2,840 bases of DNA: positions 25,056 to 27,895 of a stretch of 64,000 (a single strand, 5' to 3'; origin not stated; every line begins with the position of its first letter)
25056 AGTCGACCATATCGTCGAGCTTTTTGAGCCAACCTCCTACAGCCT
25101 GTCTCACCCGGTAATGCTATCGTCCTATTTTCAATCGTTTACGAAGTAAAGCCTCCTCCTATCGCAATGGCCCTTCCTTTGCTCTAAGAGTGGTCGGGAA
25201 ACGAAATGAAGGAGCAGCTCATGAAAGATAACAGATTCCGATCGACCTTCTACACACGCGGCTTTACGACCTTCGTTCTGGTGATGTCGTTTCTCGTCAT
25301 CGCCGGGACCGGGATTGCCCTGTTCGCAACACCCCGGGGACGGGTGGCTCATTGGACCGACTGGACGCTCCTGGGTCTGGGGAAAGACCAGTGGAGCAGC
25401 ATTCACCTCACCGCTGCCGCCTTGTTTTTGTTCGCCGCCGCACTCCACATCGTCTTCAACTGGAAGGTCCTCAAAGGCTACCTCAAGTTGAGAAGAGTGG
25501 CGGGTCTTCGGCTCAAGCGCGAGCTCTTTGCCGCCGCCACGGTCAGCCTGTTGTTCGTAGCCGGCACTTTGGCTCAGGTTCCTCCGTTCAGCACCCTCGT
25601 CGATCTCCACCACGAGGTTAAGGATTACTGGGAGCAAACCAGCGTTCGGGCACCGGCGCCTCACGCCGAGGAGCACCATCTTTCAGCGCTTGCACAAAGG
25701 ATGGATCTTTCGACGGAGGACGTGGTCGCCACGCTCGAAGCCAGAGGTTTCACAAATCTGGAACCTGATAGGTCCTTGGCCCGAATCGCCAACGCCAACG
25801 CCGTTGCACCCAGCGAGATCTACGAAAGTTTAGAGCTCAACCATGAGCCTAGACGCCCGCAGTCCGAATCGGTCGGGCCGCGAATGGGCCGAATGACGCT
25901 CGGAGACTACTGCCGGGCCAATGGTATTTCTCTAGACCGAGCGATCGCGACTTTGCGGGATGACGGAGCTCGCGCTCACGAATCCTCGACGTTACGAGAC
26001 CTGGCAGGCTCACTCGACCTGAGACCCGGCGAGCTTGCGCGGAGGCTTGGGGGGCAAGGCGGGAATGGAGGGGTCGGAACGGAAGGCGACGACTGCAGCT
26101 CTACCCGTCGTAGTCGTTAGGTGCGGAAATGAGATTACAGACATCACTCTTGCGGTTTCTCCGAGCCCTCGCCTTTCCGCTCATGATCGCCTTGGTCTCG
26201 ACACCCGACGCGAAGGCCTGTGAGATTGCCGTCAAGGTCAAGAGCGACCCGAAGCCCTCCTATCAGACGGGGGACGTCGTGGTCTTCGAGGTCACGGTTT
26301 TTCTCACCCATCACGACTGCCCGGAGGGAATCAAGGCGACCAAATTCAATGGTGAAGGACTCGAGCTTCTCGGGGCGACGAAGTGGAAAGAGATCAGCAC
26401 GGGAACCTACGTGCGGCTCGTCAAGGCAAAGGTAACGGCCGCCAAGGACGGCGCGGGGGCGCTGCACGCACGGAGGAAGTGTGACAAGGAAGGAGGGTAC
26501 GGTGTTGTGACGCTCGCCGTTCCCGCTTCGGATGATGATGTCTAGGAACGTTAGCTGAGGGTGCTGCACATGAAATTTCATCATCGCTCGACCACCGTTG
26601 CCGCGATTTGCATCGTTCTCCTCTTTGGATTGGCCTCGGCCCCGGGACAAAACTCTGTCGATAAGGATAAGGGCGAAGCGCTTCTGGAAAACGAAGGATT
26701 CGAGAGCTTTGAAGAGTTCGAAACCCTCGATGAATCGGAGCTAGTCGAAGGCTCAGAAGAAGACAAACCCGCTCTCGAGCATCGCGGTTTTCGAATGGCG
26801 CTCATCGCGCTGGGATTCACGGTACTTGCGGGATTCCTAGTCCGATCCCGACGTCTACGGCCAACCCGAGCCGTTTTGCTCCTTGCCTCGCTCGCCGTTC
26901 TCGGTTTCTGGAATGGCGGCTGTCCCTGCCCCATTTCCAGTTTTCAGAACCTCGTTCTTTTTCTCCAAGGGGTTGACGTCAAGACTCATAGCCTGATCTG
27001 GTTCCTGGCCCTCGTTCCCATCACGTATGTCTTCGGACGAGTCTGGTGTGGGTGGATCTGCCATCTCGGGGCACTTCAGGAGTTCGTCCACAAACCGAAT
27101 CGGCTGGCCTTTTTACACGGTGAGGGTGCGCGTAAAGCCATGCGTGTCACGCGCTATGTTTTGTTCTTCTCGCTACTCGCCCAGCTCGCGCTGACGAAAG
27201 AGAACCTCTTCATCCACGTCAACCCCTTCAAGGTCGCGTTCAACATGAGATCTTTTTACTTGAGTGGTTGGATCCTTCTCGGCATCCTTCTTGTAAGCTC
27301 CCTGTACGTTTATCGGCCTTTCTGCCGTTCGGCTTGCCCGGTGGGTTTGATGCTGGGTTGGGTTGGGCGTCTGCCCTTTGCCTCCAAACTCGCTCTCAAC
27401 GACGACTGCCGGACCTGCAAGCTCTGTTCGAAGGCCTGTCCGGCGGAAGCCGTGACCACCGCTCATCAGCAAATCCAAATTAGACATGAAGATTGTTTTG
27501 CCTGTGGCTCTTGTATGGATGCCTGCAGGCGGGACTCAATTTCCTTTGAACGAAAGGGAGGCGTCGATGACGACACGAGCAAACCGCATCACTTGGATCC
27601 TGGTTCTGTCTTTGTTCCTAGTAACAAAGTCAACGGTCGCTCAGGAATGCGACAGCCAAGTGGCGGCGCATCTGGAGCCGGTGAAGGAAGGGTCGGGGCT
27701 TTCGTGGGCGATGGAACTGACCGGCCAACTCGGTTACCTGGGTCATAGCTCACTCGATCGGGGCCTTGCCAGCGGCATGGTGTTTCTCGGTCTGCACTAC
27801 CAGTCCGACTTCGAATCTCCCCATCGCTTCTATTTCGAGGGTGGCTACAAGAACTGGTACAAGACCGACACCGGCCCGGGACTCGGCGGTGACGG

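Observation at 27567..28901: Outer-membrane beta-barrel gene translationally coupled between the NapH-like and polyferredoxin genes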

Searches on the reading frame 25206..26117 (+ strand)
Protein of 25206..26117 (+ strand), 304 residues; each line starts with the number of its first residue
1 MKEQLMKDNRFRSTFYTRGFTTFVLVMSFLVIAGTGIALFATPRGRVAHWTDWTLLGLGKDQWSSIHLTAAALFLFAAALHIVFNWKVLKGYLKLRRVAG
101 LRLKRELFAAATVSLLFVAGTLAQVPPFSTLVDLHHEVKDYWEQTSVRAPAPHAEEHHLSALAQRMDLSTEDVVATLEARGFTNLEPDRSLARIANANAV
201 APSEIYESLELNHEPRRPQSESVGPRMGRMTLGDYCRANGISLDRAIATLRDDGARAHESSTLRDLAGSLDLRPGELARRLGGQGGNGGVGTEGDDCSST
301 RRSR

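Call 4: search_protein_families(library=pfam, proteins=[window:25206-26117:+], max_evalue=1)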
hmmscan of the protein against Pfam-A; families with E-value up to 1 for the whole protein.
window:25206-26117:+ (304 aa): 4 families
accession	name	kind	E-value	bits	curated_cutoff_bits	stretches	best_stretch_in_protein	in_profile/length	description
PF14358.11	DUF4405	-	6.5e-16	59.1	26.7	1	20-86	1-66/66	Domain of unknown function (DUF4405)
PF01292.26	Ni_hydr_CYTB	-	0.018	15.3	30.1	1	21-83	103-160/179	Prokaryotic cytochrome b561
PF04760.21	IF2_N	-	0.054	13.7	25.3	0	161-183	8-30/53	Translation initiation factor IF-2, N-terminal region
PF14056.11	DUF4250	-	0.17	12.4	27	0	156-183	20-47/55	Domain of unknown function (DUF4250)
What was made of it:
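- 25206..26120 (+): DUF4405 membrane protein (putative heme-b transmembrane electron carrier), first gene of the operon. Pfam PF14358, E=6.5e-16 (call 4).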

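Call 6: search_protein_families(library=ncbifam, proteins=[window:25206-26117:+], max_evalue=1)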
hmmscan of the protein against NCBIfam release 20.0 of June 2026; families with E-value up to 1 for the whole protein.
window:25206-26117:+ (304 aa): 0 families

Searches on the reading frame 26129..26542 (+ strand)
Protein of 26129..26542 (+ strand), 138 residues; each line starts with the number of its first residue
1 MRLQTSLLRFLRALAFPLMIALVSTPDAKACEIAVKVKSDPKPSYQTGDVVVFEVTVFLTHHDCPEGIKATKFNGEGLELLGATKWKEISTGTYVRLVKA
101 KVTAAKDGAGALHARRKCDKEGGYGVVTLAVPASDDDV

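Call 4: search_protein_families(library=pfam, proteins=[window:26129-26542:+], max_evalue=1)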
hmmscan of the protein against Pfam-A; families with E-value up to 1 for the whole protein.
window:26129-26542:+ (138 aa): 0 families

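Call 6: search_protein_families(library=ncbifam, proteins=[window:26129-26542:+], max_evalue=1)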
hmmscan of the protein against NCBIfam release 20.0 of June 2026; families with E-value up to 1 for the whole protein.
window:26129-26542:+ (138 aa): 0 families

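Call 29: search_solved_structures(query=A2, max_evalue=10, show_alignments=2)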
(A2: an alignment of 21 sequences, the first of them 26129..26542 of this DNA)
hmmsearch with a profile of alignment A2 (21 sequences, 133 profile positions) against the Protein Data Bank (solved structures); distinct sequences matched with E-value up to 10: 0.

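Call 61: search_protein_families(library=pfam, alignment_id=A2, max_evalue=10)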
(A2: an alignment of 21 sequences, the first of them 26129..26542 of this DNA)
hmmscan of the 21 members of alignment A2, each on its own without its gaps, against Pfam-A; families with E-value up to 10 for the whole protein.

A. member 1, window:26129-26542:+ (138 aa): 0 families

B. families by the number of members that match (of 21 scanned): 13 families
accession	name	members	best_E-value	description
PF20016.6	ThsA_Macro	1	0.013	Thoeris protein ThsA, Macro domain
PF13584.12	BatD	1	0.037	BatD DUF11 like domain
PF15414.12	DUF4621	1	0.045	Protein of unknown function (DUF4621)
PF02472.21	ExbD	1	0.049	Biopolymer transport protein ExbD/TolR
PF00598.24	Flu_M1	1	0.056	Influenza Matrix protein (M1)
PF18428.7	BRCT_3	1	0.058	BRCA1 C Terminus (BRCT) domain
PF18054.6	CEL_III_C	1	0.077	CEL-III C-terminal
PF23616.1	Ig_GEX2_N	1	0.079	GEX2 N-terminal Ig-like domain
PF20942.3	DUF4785_2nd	1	0.079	Domain of unknown function (DUF4785) central domain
PF06451.17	Moricin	1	0.1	Moricin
PF11923.13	NFACT-C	1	0.11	NFACT protein C-terminal domain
PF07209.17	DUF1415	1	0.11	Protein of unknown function (DUF1415)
PF24353.1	DUF7513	1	0.23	Domain of unknown function (DUF7513)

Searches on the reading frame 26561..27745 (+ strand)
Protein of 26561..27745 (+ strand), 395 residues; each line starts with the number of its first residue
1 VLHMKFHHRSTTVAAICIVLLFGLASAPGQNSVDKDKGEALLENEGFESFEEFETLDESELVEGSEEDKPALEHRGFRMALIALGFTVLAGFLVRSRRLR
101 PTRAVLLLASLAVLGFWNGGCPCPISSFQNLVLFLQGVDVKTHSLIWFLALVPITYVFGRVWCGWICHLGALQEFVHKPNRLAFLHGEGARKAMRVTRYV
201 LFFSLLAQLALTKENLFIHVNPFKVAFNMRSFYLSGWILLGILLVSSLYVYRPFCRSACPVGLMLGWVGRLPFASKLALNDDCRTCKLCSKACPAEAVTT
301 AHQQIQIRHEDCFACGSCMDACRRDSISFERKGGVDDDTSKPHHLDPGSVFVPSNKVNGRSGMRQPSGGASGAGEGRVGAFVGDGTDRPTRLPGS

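Call 4: search_protein_families(library=pfam, proteins=[window:26561-27745:+], max_evalue=1)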
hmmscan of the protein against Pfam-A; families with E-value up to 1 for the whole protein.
window:26561-27745:+ (395 aa): 14 families
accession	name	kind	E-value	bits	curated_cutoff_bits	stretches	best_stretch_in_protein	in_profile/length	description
PF12801.12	Fer4_5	-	1.3e-15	57.6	22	2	144-179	5-41/48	4Fe-4S binding domain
PF00037.32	Fer4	-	2.1e-07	30.9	21.1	2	306-327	2-23/24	4Fe-4S binding domain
PF13237.11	Fer4_10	-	1.1e-06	28.8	25.5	1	280-322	6-52/53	4Fe-4S dicluster domain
PF13187.11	Fer4_9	-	2.6e-06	27.8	27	1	283-326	2-51/52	4Fe-4S dicluster domain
PF12838.12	Fer4_7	-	1.9e-05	25.5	27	1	283-323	2-49/52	4Fe-4S dicluster domain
PF25160.1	LdpA_Fe-S-bd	-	5.7e-05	23.2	27.6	1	287-328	7-44/49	LdpA Fe-S cluster-binding domain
PF12800.12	Fer4_4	-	0.00017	22.1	24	2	310-323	2-15/17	4Fe-4S binding domain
PF14697.11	Fer4_21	-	0.00032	21.2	35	2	279-298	37-57/59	4Fe-4S dicluster domain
PF13484.11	Fer4_16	-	0.0009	20.4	30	1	283-306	2-25/66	4Fe-4S double cluster binding domain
PF13746.11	Fer4_18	-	0.00096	19.8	27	1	280-324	58-97/114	4Fe-4S dicluster domain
PF12797.12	Fer4_2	-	0.0042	17.4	24.5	2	281-295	8-22/22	4Fe-4S binding domain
PF13183.11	Fer4_8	-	0.011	16.6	27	1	310-326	3-16/68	4Fe-4S dicluster domain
PF10861.13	DUF2784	-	0.69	10.4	29.7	0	82-137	13-66/109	Protein of Unknown function (DUF2784)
PF24696.1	UGSC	-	0.92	10.1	25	0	291-333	69-111/172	UGSC family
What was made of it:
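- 26561..27748 (+): NapH-like inner-membrane Fe-S protein (395 aa). Order of features: signal peptide, acidic EF-motif region, about 5 TM helices, GGCPCP motif, two CX3C(H/P) motifs, then a C-terminal 2x[4Fe-4S] domain. The last ~60 codons overlap the barrel gene. Pfam Fer4_5 at 1.3e-15 plus Fer4 families (call 4).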

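Call 6: search_protein_families(library=ncbifam, proteins=[window:26561-27745:+], max_evalue=1)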
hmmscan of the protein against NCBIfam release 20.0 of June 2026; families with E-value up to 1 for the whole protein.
window:26561-27745:+ (395 aa): 84 families (the best 25 are shown)
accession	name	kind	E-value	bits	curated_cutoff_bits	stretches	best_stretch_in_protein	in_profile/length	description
TIGR02163.1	napH_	subfamily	2.9e-23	82.7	213.05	1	139-330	57-254/255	NapH/MauN family ferredoxin-type protein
NF007013.0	PRK09477.1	equivalog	7.4e-22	77.8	234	1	131-332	72-279/286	quinol dehydrogenase ferredoxin subunit NapH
NF046105.1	TransRegNosR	equivalog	8.4e-15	54.1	1000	1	146-318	484-661/680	transcriptional regulator NosR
NF038196.1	ferrodoxin_EFR1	subfamily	5.3e-10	39.7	75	1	275-332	178-234/242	EFR1 family ferrodoxin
NF040770.1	hetero_SS_HdrA2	exception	1.6e-08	33.2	1100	1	280-330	576-626/777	CoB-CoM heterodisulfide reductase HdrA2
NF058577.1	FdxA_fam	equivalog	1.8e-08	34.4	65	1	279-323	5-49/52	4Fe-4S ferredoxin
NF042909.1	FMH_DH_FwdF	exception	1.9e-08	33.8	375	1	253-332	231-316/336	tungsten-dependent formylmethanofuran dehydrogenase subunit FwdF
NF043039.1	HgcAB_like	equivalog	3.5e-08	33.4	285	1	147-327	165-349/350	HgcAB-like fusion protein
TIGR02700.1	flavo_MJ0208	hypoth_equivalog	3.8e-08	32.9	251.35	1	279-328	146-195/234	dihydromethanopterin reductase (acceptor)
NF041836.1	rnfB_Methano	equivalog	5.3e-08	32.6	445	1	279-328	214-263/265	Rnf electron transport complex subunit RnfB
NF005505.0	PRK07118.1-4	equivalog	1.4e-07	31.2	378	1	278-328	213-263/265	Fe-S cluster domain-containing protein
NF006221.0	PRK08348.1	subfamily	1.9e-07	30.8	124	1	280-329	43-94/136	NADH-plastoquinone oxidoreductase subunit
TIGR02179.1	PorD_KorD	subfamily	2.1e-07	31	60.05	1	280-331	24-76/78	2-oxoacid:acceptor oxidoreductase, delta subunit, pyruvate/2-ketoisovalerate family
TIGR04105.1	FeFe_hydrog_B1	subfamily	7.6e-07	28.2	450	1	276-327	106-159/462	monomeric [FeFe] hydrogenase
NF040864.1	HgcB_ferredoxin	equivalog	1.1e-06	28.3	99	1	280-331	13-65/93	mercury methylation ferredoxin HgcB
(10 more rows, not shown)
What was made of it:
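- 26561..27748 (+): NCBIfam NapH/MauN scores 82.7 bits, below its 213-bit cut-off (call 6).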
